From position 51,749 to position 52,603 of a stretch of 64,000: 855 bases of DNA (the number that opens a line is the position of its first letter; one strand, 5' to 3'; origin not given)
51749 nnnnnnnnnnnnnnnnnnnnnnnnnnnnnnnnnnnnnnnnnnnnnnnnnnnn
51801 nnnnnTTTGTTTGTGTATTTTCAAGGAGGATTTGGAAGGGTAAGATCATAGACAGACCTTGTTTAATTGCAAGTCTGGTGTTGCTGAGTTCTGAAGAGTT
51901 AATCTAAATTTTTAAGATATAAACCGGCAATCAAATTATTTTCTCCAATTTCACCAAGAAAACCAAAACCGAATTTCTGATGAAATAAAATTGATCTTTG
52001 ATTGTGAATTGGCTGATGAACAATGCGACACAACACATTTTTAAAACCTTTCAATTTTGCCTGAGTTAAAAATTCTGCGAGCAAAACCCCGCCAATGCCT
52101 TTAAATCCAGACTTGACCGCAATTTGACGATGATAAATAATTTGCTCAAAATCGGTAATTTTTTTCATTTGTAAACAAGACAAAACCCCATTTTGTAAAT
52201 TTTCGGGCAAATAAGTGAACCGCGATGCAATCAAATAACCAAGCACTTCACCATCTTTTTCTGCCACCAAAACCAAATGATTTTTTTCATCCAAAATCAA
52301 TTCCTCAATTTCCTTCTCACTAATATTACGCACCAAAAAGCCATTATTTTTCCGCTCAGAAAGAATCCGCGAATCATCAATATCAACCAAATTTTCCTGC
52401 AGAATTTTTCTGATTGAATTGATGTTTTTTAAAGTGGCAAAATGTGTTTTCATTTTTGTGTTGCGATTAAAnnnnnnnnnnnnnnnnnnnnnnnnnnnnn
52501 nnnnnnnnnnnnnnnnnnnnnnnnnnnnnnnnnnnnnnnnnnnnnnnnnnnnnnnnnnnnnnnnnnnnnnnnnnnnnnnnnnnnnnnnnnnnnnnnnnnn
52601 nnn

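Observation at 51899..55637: LysR / KamA-type radical-SAM aminomutase / GNAT cassette: candidate acetylated beta-amino-acid pathway in an intracellular-type alphaproteobacterium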

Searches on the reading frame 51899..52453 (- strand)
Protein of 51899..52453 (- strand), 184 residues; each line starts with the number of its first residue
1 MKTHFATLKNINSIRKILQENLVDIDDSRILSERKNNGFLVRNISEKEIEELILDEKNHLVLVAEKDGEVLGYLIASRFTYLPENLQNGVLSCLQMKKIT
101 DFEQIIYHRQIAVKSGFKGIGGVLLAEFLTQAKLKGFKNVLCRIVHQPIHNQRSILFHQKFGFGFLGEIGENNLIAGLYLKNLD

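Call 3: search_protein_families(library=pfam, proteins=[window:51899-52453:-], max_evalue=0.1)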
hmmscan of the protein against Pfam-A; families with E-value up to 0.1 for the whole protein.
window:51899-52453:- (184 aa): 3 families
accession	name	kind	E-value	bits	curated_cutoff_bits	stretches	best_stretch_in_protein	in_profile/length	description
PF00583.31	Acetyltransf_1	-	1.2e-07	32.5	20.7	1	50-163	25-116/116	Acetyltransferase (GNAT) family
PF13508.13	Acetyltransf_7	-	5.3e-05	24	27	1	58-163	2-82/84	Acetyltransferase (GNAT) domain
PF13673.13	Acetyltransf_10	-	0.078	13.4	23.6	0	35-74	9-46/128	Acetyltransferase (GNAT) domain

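Call 4: search_protein_families(library=ncbifam, proteins=[window:51899-52453:-], max_evalue=0.1)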
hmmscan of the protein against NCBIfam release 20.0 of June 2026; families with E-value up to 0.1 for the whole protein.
window:51899-52453:- (184 aa): 3 families
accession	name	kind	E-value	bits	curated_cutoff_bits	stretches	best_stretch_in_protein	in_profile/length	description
NF040503.1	resist_ArsN1a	equivalog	2.3e-07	30.7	170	1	38-172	26-142/159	arsinothricin resistance N-acetyltransferase ArsN1 family A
NF040504.1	resist_ArsN1b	equivalog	9.1e-06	25.6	210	1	114-168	87-138/159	arsinothricin resistance N-acetyltransferase ArsN1 family B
NF040502.1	PPT_acetyltrans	equivalog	0.049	13.3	300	0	117-169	99-148/183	phosphinothricin N-acetyltransferase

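Call 28: find_homologous_proteins(query=window:51899-52453:-, max_evalue=0.001)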
Query window:51899-52453:- (184 aa): 7 proteins with E <= 0.001 among 143 candidates.
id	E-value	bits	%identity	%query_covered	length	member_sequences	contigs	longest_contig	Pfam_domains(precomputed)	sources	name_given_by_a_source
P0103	1.2e-113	395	100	100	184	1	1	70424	PF00583.32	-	-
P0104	1.1e-52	196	54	100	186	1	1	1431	PF00583.32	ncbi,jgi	jgi:predicted GNAT superfamily acetyltransferase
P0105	1.3e-51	193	50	98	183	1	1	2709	-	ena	-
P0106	1.3e-51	193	50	100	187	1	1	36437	PF00583.32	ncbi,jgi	jgi:hypothetical protein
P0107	2.2e-50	189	48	97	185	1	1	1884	-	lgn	-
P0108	4.9e-50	188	49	97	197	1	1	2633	PF00583.32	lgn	-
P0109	2.7e-48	182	47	97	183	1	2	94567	PF13420.14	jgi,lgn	jgi:L-amino acid N-acyltransferase YncA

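Call 29: find_encoding_contigs(protein=P0109, flank=8000, max_places=2)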
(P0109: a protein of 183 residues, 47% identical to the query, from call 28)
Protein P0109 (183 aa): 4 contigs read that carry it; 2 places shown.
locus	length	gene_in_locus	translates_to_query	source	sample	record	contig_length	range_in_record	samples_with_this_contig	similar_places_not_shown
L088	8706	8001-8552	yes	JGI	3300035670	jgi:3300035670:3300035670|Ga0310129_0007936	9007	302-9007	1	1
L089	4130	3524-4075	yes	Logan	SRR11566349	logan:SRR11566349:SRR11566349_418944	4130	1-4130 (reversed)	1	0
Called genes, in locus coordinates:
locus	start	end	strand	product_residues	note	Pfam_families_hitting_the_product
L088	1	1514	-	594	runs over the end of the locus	PF00664:ABC_membrane, PF02463:SMC_N (weak), PF00005:ABC_tran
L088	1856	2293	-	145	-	PF04364:DNA_pol3_chi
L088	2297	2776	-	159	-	PF00293:NUDIX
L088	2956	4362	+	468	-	PF14821:Thr_synth_N, PF00291:PALP, PF24857:THR4_C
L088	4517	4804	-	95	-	-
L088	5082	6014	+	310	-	PF00126:HTH_1, PF03466:LysR_substrate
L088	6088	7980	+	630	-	-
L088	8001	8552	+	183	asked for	PF13420:Acetyltransf_4 (faint)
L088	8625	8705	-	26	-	?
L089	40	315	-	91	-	-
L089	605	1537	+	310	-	PF00126:HTH_1, PF03466:LysR_substrate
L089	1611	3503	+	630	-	-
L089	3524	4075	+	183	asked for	PF13420:Acetyltransf_4 (faint)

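Call 30: find_encoding_contigs(protein=P0106, flank=8000, max_places=2)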
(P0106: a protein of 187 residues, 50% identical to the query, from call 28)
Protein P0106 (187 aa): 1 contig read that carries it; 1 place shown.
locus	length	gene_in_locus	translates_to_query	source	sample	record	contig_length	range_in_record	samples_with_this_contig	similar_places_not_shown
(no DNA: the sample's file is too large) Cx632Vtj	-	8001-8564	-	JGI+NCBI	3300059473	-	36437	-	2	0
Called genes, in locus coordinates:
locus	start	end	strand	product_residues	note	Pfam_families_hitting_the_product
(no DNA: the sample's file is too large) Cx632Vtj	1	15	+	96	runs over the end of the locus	?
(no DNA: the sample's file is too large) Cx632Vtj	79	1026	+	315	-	PF13557:Phenol_MetA_deg (weak)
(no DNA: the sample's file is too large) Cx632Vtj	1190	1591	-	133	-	PF01475:FUR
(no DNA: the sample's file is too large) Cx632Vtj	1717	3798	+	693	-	PF07715:Plug, PF00593:TonB_dep_Rec_b-barrel, PF14905:OMP_b-brl_3 (weak)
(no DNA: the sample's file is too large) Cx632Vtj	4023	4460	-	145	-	PF04364:DNA_pol3_chi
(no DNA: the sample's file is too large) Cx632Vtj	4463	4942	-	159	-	PF00293:NUDIX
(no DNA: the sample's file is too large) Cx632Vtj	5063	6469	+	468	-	PF14821:Thr_synth_N, PF00291:PALP, PF24857:THR4_C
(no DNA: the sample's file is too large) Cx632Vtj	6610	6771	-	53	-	-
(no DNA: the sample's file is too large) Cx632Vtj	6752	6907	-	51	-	-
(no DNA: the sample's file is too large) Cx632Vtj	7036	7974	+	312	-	PF00126:HTH_1, PF03466:LysR_substrate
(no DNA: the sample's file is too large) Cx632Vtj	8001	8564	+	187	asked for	PF00583:Acetyltransf_1 (weak)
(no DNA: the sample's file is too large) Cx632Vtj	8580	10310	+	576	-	PF01578:Cytochrom_C_asm, PF16327:CcmF_C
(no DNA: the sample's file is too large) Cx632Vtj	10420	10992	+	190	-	PF13505:OMP_b-brl, PF01389:OmpA_membrane (weak)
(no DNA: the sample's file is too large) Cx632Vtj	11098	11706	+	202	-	PF21176:RecR_HhH, PF02132:RecR_ZnF (faint), PF01751:Toprim, PF13662:Toprim_4, PF21175:RecR_C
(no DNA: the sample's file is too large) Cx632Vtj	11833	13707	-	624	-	PF02518:HATPase_c (weak), PF13589:HATPase_c_3, PF00183:HSP90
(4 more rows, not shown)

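Call 31: find_encoding_contigs(protein=P0108, flank=8000, max_places=2)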
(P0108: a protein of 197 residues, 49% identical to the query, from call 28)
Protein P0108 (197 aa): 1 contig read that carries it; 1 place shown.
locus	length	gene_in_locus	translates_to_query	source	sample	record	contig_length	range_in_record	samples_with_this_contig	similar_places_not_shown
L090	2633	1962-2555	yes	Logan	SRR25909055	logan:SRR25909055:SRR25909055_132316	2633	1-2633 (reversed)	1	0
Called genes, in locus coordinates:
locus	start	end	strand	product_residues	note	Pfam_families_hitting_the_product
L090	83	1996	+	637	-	-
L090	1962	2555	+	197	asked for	PF00583:Acetyltransf_1 (weak)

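Call 36: find_related_loci(query=A3, collection=metagenome_contigs, flank=8000)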
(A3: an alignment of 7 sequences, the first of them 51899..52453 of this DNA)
Query A3 (184 aa) in metagenome_contigs; peptide patterns used: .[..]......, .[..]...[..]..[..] (x = any residue, [..] = any of these).
325 stretches matched a pattern; 2 encode a relative of the query (tblastn E <= 1e-3); 2 distinct loci.
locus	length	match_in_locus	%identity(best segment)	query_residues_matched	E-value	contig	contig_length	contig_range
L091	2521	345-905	50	1-184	1e-60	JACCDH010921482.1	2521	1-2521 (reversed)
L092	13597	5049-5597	34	3-184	6e-33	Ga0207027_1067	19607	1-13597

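Call 53: predict_structure(alignment_id=A3)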
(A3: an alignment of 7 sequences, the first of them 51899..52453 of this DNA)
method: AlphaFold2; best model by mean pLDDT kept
length: 184 residues; sequences in the alignment: 7
mean_pLDDT: 87.9   pTM: 0.86
mean pLDDT of the five models: 87.9, 87.2, 87.0, 86.6, 86.6
residues with pLDDT >= 90: 110; 70-90: 54; 50-70: 20; < 50: 0
segments of 3 or more residues with pLDDT < 50: none
pLDDT, mean of each block of 10 residues (from residue 1): 96 91 65 56 85 96 96 96 85 88 94 90 98 97 82 89 92 84 93
secondary structure, 60 per line:
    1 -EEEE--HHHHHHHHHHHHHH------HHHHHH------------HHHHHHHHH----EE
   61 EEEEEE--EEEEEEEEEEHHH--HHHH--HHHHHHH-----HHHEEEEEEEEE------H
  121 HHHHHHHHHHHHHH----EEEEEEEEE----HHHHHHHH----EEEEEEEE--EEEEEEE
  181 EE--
elements in order: E2-5 H8-21 H28-33 H46-54 E59-66 E69-78 H84-87 H90-96 E105-113 H120-134 E139-147 H152-159 E164-171 E174-182

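Call 57: fold_search(model_id=the predicted structure, library=pdb)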
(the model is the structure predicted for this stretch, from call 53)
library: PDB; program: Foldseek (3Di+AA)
matches with E <= 10: 1125; with E <= 0.001: 529
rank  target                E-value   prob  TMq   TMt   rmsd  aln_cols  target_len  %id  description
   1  4mbu_B                1.9e-11  1.00  0.67  0.76   4.6       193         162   21  Crystal structure of N-acetyltransferase from Staphylococcus aureus Mu50 (released 2014-09-03)
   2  4mbu_A                6.0e-11  1.00  0.67  0.74   4.7       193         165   21  Crystal structure of N-acetyltransferase from Staphylococcus aureus Mu50 (released 2014-09-03)
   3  5t7e_A                1.4e-10  1.00  0.67  0.71   4.5       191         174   18  Crystal structure of Streptomyces hygroscopicus Bialaphos Resistance (BAR) protein in complex with Coenzyme A and L-ph (released 2017-06-07)
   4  3ld2_C                1.7e-10  1.00  0.69  0.79   4.1       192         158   20  The Crystal Structure of smu.2055 from Streptococcus mutans UA159 (released 2011-01-12)
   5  5wph_A                2.2e-10  1.00  0.69  0.71   3.8       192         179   18  Crystal structure of ArsN, N-acetyltransferase with substrate AST from Pseudomonas putida KT2440 (released 2018-10-10)
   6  5t7e_C                2.9e-10  1.00  0.67  0.70   4.4       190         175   19  Crystal structure of Streptomyces hygroscopicus Bialaphos Resistance (BAR) protein in complex with Coenzyme A and L-ph (released 2017-06-07)
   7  5t7d_A                3.7e-10  1.00  0.66  0.70   4.8       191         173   19  Crystal structure of Streptomyces hygroscopicus bialaphos resistance (BAR) protein in complex with acetyl coenzyme A (released 2017-06-07)
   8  3ld2_A                4.2e-10  1.00  0.69  0.78   4.0       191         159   19  The Crystal Structure of smu.2055 from Streptococcus mutans UA159 (released 2011-01-12)
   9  5dwn_A                4.5e-10  1.00  0.68  0.69   4.2       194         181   21  Crystal structure of Phosphinothricin N-acetyltransferase from Brucella ovis in complex with AcetylCoA <structure_deta (released 2015-10-28)
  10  3ld2_B                4.5e-10  1.00  0.66  0.75   4.2       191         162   20  The Crystal Structure of smu.2055 from Streptococcus mutans UA159 (released 2011-01-12)
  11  5dwn_C                5.1e-10  1.00  0.68  0.71   4.1       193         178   21  Crystal structure of Phosphinothricin N-acetyltransferase from Brucella ovis in complex with AcetylCoA <structure_deta (released 2015-10-28)
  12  5jtf_A                5.1e-10  1.00  0.66  0.69   4.7       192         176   17  Crystal structure of ArsN N-acetyltransferase from Pseudomonas putida KT2440 (released 2017-05-17)
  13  5wph_D                6.1e-10  1.00  0.68  0.71   3.8       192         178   18  Crystal structure of ArsN, N-acetyltransferase with substrate AST from Pseudomonas putida KT2440 (released 2018-10-10)
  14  5dwn_B                6.9e-10  1.00  0.68  0.69   4.4       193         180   21  Crystal structure of Phosphinothricin N-acetyltransferase from Brucella ovis in complex with AcetylCoA <structure_deta (released 2015-10-28)
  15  1tiq_A                6.9e-10  1.00  0.67  0.71   5.4       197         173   15  Crystal Structure of an Acetyltransferase (PaiA) in complex with CoA and DTT from Bacillus subtilis, Northeast Structu (released 2004-07-13)
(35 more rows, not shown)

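Call 82: find_encoding_contigs(protein=P0105, flank=5000, max_places=2)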
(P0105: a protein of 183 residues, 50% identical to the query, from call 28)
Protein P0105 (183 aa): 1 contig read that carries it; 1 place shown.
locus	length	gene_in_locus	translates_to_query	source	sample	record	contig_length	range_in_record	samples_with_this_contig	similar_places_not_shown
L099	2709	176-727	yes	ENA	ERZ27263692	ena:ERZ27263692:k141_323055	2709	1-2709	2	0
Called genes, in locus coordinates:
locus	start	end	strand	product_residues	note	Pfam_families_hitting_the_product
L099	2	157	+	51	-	?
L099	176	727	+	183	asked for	-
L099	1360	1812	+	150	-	PF11074:DUF2779, PF13482:RNase_H_2 (weak)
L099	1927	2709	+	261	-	?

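Call 83: find_encoding_contigs(protein=P0107, flank=5000, max_places=2)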
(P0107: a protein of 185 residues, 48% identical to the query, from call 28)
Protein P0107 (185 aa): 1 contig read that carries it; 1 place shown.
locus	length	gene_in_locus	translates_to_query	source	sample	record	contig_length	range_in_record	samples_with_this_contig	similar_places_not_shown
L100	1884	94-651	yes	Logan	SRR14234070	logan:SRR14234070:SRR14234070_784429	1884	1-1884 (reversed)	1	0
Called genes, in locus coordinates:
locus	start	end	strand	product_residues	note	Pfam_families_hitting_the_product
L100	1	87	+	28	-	?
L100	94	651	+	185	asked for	-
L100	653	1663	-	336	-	PF00044:Gp_dh_N, PF02800:Gp_dh_C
